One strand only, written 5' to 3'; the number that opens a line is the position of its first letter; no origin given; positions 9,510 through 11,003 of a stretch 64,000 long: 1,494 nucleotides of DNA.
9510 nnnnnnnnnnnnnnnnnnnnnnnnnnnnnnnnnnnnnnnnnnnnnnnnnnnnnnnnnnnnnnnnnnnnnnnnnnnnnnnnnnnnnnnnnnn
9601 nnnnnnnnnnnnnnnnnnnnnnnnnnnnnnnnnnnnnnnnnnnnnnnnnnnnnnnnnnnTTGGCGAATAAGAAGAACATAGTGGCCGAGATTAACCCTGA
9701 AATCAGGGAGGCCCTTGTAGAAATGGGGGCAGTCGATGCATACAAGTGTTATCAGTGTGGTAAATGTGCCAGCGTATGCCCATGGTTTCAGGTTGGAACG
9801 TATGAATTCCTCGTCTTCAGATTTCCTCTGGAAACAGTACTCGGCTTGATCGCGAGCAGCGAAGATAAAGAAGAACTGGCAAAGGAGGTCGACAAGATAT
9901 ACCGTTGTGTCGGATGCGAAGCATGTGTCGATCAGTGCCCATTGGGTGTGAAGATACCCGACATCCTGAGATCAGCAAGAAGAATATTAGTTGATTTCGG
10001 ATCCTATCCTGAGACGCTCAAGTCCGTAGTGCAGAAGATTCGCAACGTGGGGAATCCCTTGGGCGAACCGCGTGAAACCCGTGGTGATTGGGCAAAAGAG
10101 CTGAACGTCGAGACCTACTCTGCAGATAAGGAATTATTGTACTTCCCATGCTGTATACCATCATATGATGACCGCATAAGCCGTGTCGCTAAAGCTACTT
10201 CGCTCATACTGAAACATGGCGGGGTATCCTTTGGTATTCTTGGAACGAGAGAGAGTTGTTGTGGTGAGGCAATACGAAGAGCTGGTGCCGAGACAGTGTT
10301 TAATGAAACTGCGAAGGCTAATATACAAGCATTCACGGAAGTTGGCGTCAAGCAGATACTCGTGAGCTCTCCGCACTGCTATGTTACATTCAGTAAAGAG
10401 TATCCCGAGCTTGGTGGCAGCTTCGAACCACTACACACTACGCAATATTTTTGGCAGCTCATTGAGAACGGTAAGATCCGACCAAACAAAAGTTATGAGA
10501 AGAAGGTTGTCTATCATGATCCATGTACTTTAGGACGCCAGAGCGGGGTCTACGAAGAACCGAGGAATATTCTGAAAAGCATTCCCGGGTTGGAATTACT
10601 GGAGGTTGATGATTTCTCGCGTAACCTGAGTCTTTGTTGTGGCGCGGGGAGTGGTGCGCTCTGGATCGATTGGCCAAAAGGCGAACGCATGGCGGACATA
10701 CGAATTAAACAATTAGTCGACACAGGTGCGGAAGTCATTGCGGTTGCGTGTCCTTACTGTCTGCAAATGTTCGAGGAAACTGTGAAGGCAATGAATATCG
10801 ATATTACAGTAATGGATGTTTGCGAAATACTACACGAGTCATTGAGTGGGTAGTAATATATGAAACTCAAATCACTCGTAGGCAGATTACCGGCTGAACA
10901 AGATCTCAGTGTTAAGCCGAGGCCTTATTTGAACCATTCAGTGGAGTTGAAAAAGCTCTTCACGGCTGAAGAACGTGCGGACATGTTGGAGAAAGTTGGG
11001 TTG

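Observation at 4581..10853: ETF genes coupled to a soluble HdrA::GltD chimera and an HdrD-like protein: candidate cytoplasmic electron-confurcating outlet for acyl-CoA oxidation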

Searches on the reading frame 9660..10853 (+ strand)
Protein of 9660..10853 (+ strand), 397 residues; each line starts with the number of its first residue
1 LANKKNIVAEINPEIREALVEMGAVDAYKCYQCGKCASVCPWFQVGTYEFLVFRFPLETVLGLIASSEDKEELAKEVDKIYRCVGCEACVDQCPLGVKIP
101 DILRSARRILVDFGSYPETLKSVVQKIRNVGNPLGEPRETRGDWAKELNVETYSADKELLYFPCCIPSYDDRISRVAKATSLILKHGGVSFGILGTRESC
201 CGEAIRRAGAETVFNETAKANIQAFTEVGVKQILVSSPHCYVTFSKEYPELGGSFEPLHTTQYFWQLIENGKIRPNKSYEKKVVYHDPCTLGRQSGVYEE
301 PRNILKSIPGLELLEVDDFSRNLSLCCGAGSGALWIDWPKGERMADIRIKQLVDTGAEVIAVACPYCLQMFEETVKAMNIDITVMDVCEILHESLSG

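Call 4: search_protein_families(library=pfam, proteins=[window:9660-10853:+])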
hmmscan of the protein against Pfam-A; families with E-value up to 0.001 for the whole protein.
window:9660-10853:+ (397 aa): 13 families
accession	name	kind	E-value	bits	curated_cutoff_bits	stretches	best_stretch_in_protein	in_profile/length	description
PF02754.22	CCG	-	6.4e-31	106.7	20.6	2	283-371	1-84/85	Cysteine-rich domain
PF13183.11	Fer4_8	-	1.7e-10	41.7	27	1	27-97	2-68/68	4Fe-4S dicluster domain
PF13237.11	Fer4_10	-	3e-08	33.9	25.5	1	26-94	5-53/53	4Fe-4S dicluster domain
PF13187.11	Fer4_9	-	2e-07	31.4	27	0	78-96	32-50/52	4Fe-4S dicluster domain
PF25160.1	LdpA_Fe-S-bd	-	4.7e-07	29.9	27.6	1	22-45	20-43/49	LdpA Fe-S cluster-binding domain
PF12838.12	Fer4_7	-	2.1e-06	28.5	27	1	29-97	1-52/52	4Fe-4S dicluster domain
PF12797.12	Fer4_2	-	7.7e-06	26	24.5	0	25-42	5-22/22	4Fe-4S binding domain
PF13534.11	Fer4_17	-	2.6e-05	25.1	22.2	1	29-97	1-60/61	4Fe-4S dicluster domain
PF00037.32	Fer4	-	2.7e-05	24.2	21.1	0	25-41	3-19/24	4Fe-4S binding domain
PF13484.11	Fer4_16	-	5e-05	24.4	30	0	29-95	1-65/66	4Fe-4S double cluster binding domain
PF14697.11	Fer4_21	-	5.9e-05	23.6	35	0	81-95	39-53/59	4Fe-4S dicluster domain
PF14691.11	Fer4_20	-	8.8e-05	22.7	25.8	0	77-106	18-49/113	Dihydroprymidine dehydrogenase domain II, 4Fe-4S cluster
PF12800.12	Fer4_4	-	0.00054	20.5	24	0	81-94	2-15/17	4Fe-4S binding domain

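Call 5: search_protein_families(library=ncbifam, proteins=[window:9660-10853:+])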
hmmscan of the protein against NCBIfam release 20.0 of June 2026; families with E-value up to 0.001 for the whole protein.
window:9660-10853:+ (397 aa): 30 families (the best 25 are shown)
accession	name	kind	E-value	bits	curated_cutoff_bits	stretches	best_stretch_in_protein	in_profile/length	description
NF004898.0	PRK06259.1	equivalog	4.4e-44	150.9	385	1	28-394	134-487/488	fumarate reductase (CoM/CoB) subunit TfrB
NF045670.1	quin_L_LdhH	equivalog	1e-38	133.2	800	2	143-391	453-705/706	L-lactate dehydrogenase (quinone) large subunit LdhH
NF008369.0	PRK11168.1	equivalog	3.3e-28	98.7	278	2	143-384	153-394/401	anaerobic glycerol-3-phosphate dehydrogenase subunit C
NF045724.1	ferredox_TmcB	equivalog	7.1e-26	90.8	735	2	258-395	290-428/430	electron transfer complex ferredoxin TmcB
NF045663.1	diclust_near_Sec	equivalog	1.5e-22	79.5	530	1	27-351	303-602/759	pyridine nucleotide-disulfide oxidoreductase/dicluster-binding protein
TIGR03379.1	glycerol3P_GlpC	equivalog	2.5e-17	62.7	279.9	1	143-367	148-373/397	anaerobic glycerol-3-phosphate dehydrogenase subunit GlpC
NF045796.1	DsrK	equivalog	3e-16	59.1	400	1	256-337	298-378/453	sulfate reduction electron transfer complex DsrMKJOP subunit DsrK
NF008434.0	PRK11274.1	equivalog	5e-15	55.3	333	2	29-112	24-104/409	glycolate oxidase subunit GlcF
NF045711.1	sulf_resp_HmcF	equivalog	5.5e-14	51.8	750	1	256-383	308-437/457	sulfate respiration complex iron-sulfur protein HmcF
TIGR03290.1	CoB_CoM_SS_C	equivalog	1.4e-11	44.5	160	1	29-134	3-99/144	CoB--CoM heterodisulfide reductase subunit C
NF038018.1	qmoC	equivalog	2.9e-11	43.4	300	1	17-130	7-111/360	quinone-interacting membrane-bound oxidoreductase complex subunit QmoC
TIGR04105.1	FeFe_hydrog_B1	subfamily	3.7e-08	32.5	450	1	23-97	137-204/462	monomeric [FeFe] hydrogenase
NF041890.1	hdrC_Methbact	equivalog_domain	2.1e-07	30.7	270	1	12-120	13-111/192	ferredoxin:CoB-CoM heterodisulfide reductase subunit HdrC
TIGR00273.1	TIGR00273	equivalog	3.3e-07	29.5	444.8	1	26-121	291-383/432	LutB/LldF family L-lactate oxidation iron-sulfur protein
NF004616.0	PRK05950.1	subfamily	4.2e-07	29.3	228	1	26-111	145-234/238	succinate dehydrogenase iron-sulfur subunit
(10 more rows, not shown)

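Call 7: search_solved_structures(query=window:9660-10853:+, max_evalue=0.001)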
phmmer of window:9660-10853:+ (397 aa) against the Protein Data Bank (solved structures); distinct sequences matched with E-value up to 0.001: 7.
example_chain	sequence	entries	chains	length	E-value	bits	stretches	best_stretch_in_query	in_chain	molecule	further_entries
9ojn_A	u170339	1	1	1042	1.4e-56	195.4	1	75-395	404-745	Iron-sulfur-binding reductase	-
7bkb_C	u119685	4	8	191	8e-11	44.7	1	2-134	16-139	CoB--CoM heterodisulfide reductase subunit C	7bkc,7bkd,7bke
5odc_C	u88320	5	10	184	1.5e-07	33.9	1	28-134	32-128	Heterodisulfide reductase, subunit C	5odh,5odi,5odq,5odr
9sfi_E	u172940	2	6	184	2.2e-07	33.4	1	26-129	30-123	H(2)/formate:CoB-CoM heterodisulfide,ferredoxin reductase subunit C2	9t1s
8rvv_C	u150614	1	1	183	2.3e-06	30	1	6-125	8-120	H(2):CoB-CoM heterodisulfide,ferredoxin reductase subunit C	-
8rvu_c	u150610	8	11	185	2.4e-06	30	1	6-125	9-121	H(2):CoB-CoM heterodisulfide,ferredoxin reductase subunit C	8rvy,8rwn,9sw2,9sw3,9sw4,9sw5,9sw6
6lum_B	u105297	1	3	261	0.00058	22.1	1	25-111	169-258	Succinate dehydrogenase subunit B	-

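Call 30: search_solved_structures(query=window:9660-10853:+, max_evalue=0.00001, show_alignments=2)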
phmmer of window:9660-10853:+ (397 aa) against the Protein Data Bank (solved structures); distinct sequences matched with E-value up to 0.00001: 6.
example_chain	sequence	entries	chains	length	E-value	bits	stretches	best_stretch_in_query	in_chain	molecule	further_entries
9ojn_A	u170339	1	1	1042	1.4e-56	195.4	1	75-395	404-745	Iron-sulfur-binding reductase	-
7bkb_C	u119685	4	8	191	8e-11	44.7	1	2-134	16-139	CoB--CoM heterodisulfide reductase subunit C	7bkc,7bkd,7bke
5odc_C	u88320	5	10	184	1.5e-07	33.9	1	28-134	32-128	Heterodisulfide reductase, subunit C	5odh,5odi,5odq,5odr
9sfi_E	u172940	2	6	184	2.2e-07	33.4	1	26-129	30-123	H(2)/formate:CoB-CoM heterodisulfide,ferredoxin reductase subunit C2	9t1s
8rvv_C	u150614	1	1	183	2.3e-06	30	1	6-125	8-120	H(2):CoB-CoM heterodisulfide,ferredoxin reductase subunit C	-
8rvu_c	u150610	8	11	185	2.4e-06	30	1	6-125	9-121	H(2):CoB-CoM heterodisulfide,ferredoxin reductase subunit C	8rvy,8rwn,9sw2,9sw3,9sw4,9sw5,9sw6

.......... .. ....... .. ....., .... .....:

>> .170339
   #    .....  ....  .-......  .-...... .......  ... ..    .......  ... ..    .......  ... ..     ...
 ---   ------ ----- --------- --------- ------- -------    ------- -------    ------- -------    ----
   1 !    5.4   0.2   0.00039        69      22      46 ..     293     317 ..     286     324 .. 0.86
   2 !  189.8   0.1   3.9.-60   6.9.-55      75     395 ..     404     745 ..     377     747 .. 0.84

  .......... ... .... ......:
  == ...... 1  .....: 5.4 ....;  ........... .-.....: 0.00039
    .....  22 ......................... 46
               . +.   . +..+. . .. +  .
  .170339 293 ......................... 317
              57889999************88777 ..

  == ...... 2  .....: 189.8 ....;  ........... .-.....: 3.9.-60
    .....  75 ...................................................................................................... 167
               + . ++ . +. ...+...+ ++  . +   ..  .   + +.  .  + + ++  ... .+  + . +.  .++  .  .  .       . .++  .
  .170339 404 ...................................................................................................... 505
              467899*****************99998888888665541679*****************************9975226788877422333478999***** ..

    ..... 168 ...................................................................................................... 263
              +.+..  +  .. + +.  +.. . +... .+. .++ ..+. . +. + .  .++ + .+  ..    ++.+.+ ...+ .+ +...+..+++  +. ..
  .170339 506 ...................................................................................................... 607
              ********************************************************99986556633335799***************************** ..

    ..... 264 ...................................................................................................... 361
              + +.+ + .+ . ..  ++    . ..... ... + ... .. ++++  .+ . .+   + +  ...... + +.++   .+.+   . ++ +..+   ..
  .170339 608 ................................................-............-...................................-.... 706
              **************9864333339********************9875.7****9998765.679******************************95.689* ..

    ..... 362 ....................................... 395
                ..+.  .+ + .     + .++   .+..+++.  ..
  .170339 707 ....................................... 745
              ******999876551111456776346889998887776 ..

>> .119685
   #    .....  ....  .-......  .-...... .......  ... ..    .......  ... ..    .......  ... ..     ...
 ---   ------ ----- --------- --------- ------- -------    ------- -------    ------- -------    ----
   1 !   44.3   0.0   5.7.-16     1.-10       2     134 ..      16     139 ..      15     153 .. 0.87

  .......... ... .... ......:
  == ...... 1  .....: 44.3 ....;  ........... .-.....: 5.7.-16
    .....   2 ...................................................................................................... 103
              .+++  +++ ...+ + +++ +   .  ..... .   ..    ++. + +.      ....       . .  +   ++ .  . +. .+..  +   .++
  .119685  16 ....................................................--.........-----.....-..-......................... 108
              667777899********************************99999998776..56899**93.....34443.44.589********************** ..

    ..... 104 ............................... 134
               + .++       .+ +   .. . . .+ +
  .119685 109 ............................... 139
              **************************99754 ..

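Call 51: find_homologous_proteins(query=window:9660-10853:+, max_evalue=1e-30)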
Query window:9660-10853:+ (397 aa): 5708 proteins with E <= 1e-30 among 8000 candidates; the best 120 are listed.
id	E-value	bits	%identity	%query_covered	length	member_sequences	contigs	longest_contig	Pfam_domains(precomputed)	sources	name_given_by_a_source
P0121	2.1e-252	855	92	99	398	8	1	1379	PF14697.12,PF12797.13,PF12838.13,PF02754.22,PF25160.2,PF13237.12,PF13183.12,PF13187.12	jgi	jgi:Fe-S oxidoreductase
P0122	1.2e-233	793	84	99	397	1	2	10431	PF14697.12,PF12797.13,PF00037.33,PF12838.13,PF02754.22,PF25160.2,PF13237.12,PF13183.12,PF13187.12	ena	-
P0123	3.2e-233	792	84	99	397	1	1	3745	PF14697.12,PF12797.13,PF00037.33,PF12838.13,PF02754.22,PF25160.2,PF13237.12,PF13183.12,PF13187.12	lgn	-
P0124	4.7e-233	791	84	99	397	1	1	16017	PF14697.12,PF12797.13,PF12838.13,PF02754.22,PF25160.2,PF13237.12,PF13183.12,PF13187.12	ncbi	-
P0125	1.6e-232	790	84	99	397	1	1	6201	PF14697.12,PF12797.13,PF00037.33,PF13484.12,PF12838.13,PF02754.22,PF25160.2,PF13237.12,PF13183.12,PF13187.12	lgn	-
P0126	5.7e-231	785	84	99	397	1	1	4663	PF14697.12,PF12797.13,PF00037.33,PF13484.12,PF12838.13,PF02754.22,PF25160.2,PF13237.12,PF13183.12,PF13187.12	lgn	-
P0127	1.5e-230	783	83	100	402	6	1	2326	PF14697.12,PF12797.13,PF12838.13,PF13534.12,PF02754.22,PF25160.2,PF13237.12,PF13183.12,PF13187.12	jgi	jgi:Fe-S oxidoreductase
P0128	7.2e-230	781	83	100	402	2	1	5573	PF14697.12,PF12797.13,PF12838.13,PF13534.12,PF02754.22,PF13237.12,PF13183.12,PF12800.13,PF13187.12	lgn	-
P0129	1.2e-229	780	83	99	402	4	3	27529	PF14697.12,PF12797.13,PF12838.13,PF13534.12,PF02754.22,PF25160.2,PF13237.12,PF13183.12,PF12800.13,PF13187.12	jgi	jgi:Fe-S oxidoreductase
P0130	1.2e-229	780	84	98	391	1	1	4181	PF14697.12,PF12797.13,PF00037.33,PF12838.13,PF02754.22,PF25160.2,PF13237.12,PF13183.12,PF13187.12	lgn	-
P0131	3.0e-229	779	84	98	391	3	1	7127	PF14697.12,PF12797.13,PF00037.33,PF12838.13,PF02754.22,PF25160.2,PF13237.12,PF13183.12,PF13187.12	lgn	-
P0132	4.4e-229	778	81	100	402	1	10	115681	PF14697.12,PF12837.13,PF13484.12,PF12838.13,PF13534.12,PF12800.13,PF12797.13,PF00037.33,PF02754.22,PF13237.12,PF13183.12,PF13187.12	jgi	jgi:Fe-S oxidoreductase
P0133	3.3e-226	769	81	99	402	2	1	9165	PF12797.13,PF00037.33,PF13484.12,PF12838.13,PF13534.12,PF02754.22,PF13237.12,PF13183.12,PF12800.13,PF13187.12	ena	-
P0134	6.7e-226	768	80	99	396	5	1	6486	PF14697.12,PF12797.13,PF12838.13,PF13534.12,PF02754.22,PF13237.12,PF13183.12,PF12800.13,PF13187.12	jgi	-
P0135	2.0e-225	766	82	99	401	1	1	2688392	PF14697.12,PF12797.13,PF12838.13,PF02754.22,PF25160.2,PF13237.12,PF13183.12,PF13187.12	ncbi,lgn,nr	ncbi:MAG: (Fe-S)-binding protein [candidate division WOR-3 bacterium]|nr:MAG: (Fe-S)-binding protein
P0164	7.6e-197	672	70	99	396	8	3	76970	PF12838.13,PF02754.22,PF25160.2,PF13237.12,PF13183.12,PF13187.12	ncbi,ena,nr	ncbi:MAG: (Fe-S)-binding protein [Candidatus Marinimicrobia bacterium]|nr:(Fe-S)-binding protein [Ca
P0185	2.3e-186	638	67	99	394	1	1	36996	PF13484.12,PF12838.13,PF13534.12,PF02754.22,PF25160.2,PF13237.12,PF13183.12,PF13187.12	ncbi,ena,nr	ncbi:MAG: Fe-S oxidoreductase [Candidatus Cloacimonadota bacterium]|nr:MAG: Fe-S oxidoreductase [Can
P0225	1.8e-180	618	66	99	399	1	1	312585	PF12838.13,PF02754.22,PF13237.12,PF13183.12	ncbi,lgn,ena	-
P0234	6.2e-179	613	64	99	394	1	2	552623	PF13484.12,PF12838.13,PF13534.12,PF02754.22,PF25160.2,PF13237.12,PF13183.12,PF13187.12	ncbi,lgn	-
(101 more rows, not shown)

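Call 52: find_encoding_contigs(protein=P0164, flank=8000, max_places=1)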
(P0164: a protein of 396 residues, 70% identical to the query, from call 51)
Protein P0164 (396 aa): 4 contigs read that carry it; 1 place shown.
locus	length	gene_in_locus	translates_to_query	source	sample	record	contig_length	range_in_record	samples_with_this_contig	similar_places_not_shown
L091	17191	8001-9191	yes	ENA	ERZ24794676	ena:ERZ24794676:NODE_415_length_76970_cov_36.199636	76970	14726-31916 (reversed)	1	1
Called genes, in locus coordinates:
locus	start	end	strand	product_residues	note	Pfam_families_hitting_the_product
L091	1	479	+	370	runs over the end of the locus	PF02771:Acyl-CoA_dh_N, PF00441:Acyl-CoA_dh_1, PF08028:Acyl-CoA_dh_2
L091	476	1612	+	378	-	PF02771:Acyl-CoA_dh_N, PF02770:Acyl-CoA_dh_M, PF00441:Acyl-CoA_dh_1, PF08028:Acyl-CoA_dh_2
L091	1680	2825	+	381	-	PF02771:Acyl-CoA_dh_N, PF02770:Acyl-CoA_dh_M, PF00441:Acyl-CoA_dh_1, PF08028:Acyl-CoA_dh_2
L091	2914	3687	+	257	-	PF01012:ETF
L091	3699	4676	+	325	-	PF01012:ETF, PF00766:ETF_alpha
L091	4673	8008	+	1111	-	PF12831:FAD_oxidored (weak), PF13450:NAD_binding_8 (weak), PF00037:Fer4 (weak), PF14691:Fer4_20, PF01266:DAO (weak), PF07992:Pyr_redox_2, PF13450:NAD_binding_8, PF12838:Fer4_7, +15 more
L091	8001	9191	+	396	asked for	PF13187:Fer4_9 (faint), PF13237:Fer4_10, PF25160:LdpA_Fe-S-bd (faint), PF12838:Fer4_7 (weak), PF13183:Fer4_8, PF02754:CCG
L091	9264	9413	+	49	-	-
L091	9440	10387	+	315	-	PF03308:MeaB, PF01935:DUF87 (weak), PF02492:cobW (faint), PF03266:NTPase_1 (faint)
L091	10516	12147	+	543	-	PF01642:MM_CoA_mutase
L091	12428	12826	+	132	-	PF02310:B12-binding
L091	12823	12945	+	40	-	-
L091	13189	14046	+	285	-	PF00753:Lactamase_B, PF23023:Anti-Pycsar_Apyc1 (weak)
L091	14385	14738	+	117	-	-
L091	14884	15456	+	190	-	PF14512:TM1586_NiRdase (faint), PF00881:Nitroreductase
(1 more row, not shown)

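Call 53: find_encoding_contigs(protein=P0185, flank=8000, max_places=1)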
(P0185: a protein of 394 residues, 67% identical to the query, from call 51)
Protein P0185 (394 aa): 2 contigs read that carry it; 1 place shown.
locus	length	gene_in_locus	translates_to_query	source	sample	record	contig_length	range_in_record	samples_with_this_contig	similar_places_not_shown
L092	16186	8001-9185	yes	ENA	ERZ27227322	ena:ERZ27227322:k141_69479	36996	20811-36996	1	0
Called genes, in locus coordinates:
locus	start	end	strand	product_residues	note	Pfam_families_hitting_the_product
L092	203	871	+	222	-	PF09929:DUF2161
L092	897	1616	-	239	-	PF01209:Ubie_methyltran, PF13489:Methyltransf_23, PF13847:Methyltransf_31, PF08241:Methyltransf_11, PF08242:Methyltransf_12, PF13649:Methyltransf_25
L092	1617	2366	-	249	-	PF01936:NYN, PF12872:OST-HTH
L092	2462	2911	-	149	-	PF00583:Acetyltransf_1, PF13527:Acetyltransf_9 (faint), PF13508:Acetyltransf_7, PF08445:FR47 (weak), PF13673:Acetyltransf_10 (weak)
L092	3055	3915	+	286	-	PF04765:TOD1_MUCI70 (weak)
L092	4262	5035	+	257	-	PF01012:ETF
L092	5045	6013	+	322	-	PF01012:ETF, PF00766:ETF_alpha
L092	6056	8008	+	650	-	PF00890:FAD_binding_2 (weak), PF01134:GIDA (weak), PF01266:DAO (weak), PF12831:FAD_oxidored, PF13450:NAD_binding_8, PF12838:Fer4_7, PF13187:Fer4_9, PF13237:Fer4_10, +11 more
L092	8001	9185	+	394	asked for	PF13183:Fer4_8, PF13237:Fer4_10, PF25160:LdpA_Fe-S-bd (faint), PF12838:Fer4_7, PF13187:Fer4_9 (weak), PF13484:Fer4_16 (weak), PF13534:Fer4_17, PF02754:CCG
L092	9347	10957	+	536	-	PF01039:Carboxyl_trans, PF03255:ACCA (faint)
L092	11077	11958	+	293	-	PF04383:KilA-N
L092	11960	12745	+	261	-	PF00378:ECH_1, PF16113:ECH_2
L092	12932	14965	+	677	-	PF00289:Biotin_carb_N, PF02222:ATP-grasp (weak), PF02786:CPSase_L_D2, PF07478:Dala_Dala_lig_C, PF02785:Biotin_carb_C, PF25917:BSH_RND (faint), PF00364:Biotin_lipoyl, PF25973:BSH_CzcB (faint)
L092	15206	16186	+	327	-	?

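Call 54: find_encoding_contigs(protein=P0234, flank=8000, max_places=1)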
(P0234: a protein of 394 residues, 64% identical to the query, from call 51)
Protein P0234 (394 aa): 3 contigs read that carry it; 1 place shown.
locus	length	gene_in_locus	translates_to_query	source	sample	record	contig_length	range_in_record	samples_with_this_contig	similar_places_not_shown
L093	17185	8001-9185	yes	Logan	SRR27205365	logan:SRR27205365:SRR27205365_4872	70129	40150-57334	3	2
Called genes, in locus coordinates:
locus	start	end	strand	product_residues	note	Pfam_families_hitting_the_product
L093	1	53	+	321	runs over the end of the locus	PF13580:SIS_2 (faint), PF01380:SIS, PF00571:CBS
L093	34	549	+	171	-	PF00258:Flavodoxin_1 (weak), PF12641:Flavodoxin_3, PF12724:Flavodoxin_5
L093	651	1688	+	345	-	PF00691:OmpA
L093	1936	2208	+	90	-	-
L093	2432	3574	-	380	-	PF02771:Acyl-CoA_dh_N, PF02770:Acyl-CoA_dh_M, PF00441:Acyl-CoA_dh_1, PF08028:Acyl-CoA_dh_2, PF22924:ACOX_C_alpha1 (weak)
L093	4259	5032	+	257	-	PF01012:ETF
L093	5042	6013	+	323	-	PF01012:ETF, PF00766:ETF_alpha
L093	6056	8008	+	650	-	PF00890:FAD_binding_2 (weak), PF01134:GIDA (weak), PF12831:FAD_oxidored, PF13450:NAD_binding_8, PF12838:Fer4_7, PF13187:Fer4_9, PF13237:Fer4_10, PF14697:Fer4_21, +10 more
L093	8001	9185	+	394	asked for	PF13484:Fer4_16 (faint), PF13183:Fer4_8, PF13237:Fer4_10 (weak), PF25160:LdpA_Fe-S-bd (faint), PF12838:Fer4_7, PF13187:Fer4_9 (weak), PF13534:Fer4_17, PF02754:CCG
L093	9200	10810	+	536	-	PF01039:Carboxyl_trans, PF03255:ACCA (faint)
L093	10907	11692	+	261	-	PF00378:ECH_1, PF16113:ECH_2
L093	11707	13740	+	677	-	PF00289:Biotin_carb_N, PF02222:ATP-grasp (faint), PF02786:CPSase_L_D2, PF07478:Dala_Dala_lig_C, PF02785:Biotin_carb_C, PF25917:BSH_RND (faint), PF00364:Biotin_lipoyl, PF25973:BSH_CzcB (faint)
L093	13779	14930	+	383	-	PF02771:Acyl-CoA_dh_N, PF02770:Acyl-CoA_dh_M, PF00441:Acyl-CoA_dh_1, PF08028:Acyl-CoA_dh_2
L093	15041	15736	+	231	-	PF01144:CoA_trans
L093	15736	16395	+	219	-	PF01144:CoA_trans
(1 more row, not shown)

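Call 55: find_encoding_contigs(protein=P0225, flank=8000, max_places=1)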
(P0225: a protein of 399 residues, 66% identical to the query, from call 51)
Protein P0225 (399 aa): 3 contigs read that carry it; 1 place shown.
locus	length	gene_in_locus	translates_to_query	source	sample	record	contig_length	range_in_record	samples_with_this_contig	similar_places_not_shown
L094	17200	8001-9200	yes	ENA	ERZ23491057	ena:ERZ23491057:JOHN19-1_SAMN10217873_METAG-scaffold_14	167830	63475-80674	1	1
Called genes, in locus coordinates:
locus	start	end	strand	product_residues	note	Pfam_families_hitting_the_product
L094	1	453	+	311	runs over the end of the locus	PF01040:UbiA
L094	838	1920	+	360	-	PF02771:Acyl-CoA_dh_N, PF00441:Acyl-CoA_dh_1, PF08028:Acyl-CoA_dh_2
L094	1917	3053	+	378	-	PF02771:Acyl-CoA_dh_N, PF02770:Acyl-CoA_dh_M, PF00441:Acyl-CoA_dh_1, PF08028:Acyl-CoA_dh_2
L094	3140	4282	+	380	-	PF02771:Acyl-CoA_dh_N, PF02770:Acyl-CoA_dh_M, PF00441:Acyl-CoA_dh_1, PF08028:Acyl-CoA_dh_2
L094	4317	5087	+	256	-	PF01012:ETF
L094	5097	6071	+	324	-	PF01012:ETF, PF00766:ETF_alpha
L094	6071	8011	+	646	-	PF07992:Pyr_redox_2 (weak), PF00890:FAD_binding_2 (weak), PF12831:FAD_oxidored (weak), PF13187:Fer4_9, PF12838:Fer4_7, PF13187:Fer4_9, PF13237:Fer4_10, PF14697:Fer4_21, +15 more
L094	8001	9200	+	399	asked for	PF13237:Fer4_10, PF12838:Fer4_7 (weak), PF13183:Fer4_8, PF02754:CCG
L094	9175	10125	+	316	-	PF03308:MeaB, PF13555:AAA_29 (faint), PF02492:cobW (faint)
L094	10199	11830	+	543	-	PF01642:MM_CoA_mutase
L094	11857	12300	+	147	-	PF02310:B12-binding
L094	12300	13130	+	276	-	PF00753:Lactamase_B, PF23023:Anti-Pycsar_Apyc1 (faint), PF12706:Lactamase_B_2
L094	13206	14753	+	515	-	PF01039:Carboxyl_trans, PF03255:ACCA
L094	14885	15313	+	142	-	PF05635:23S_rRNA_IVP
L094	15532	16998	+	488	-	PF00289:Biotin_carb_N, PF01071:GARS_A (faint), PF02786:CPSase_L_D2, PF02222:ATP-grasp (weak), PF07478:Dala_Dala_lig_C, PF02785:Biotin_carb_C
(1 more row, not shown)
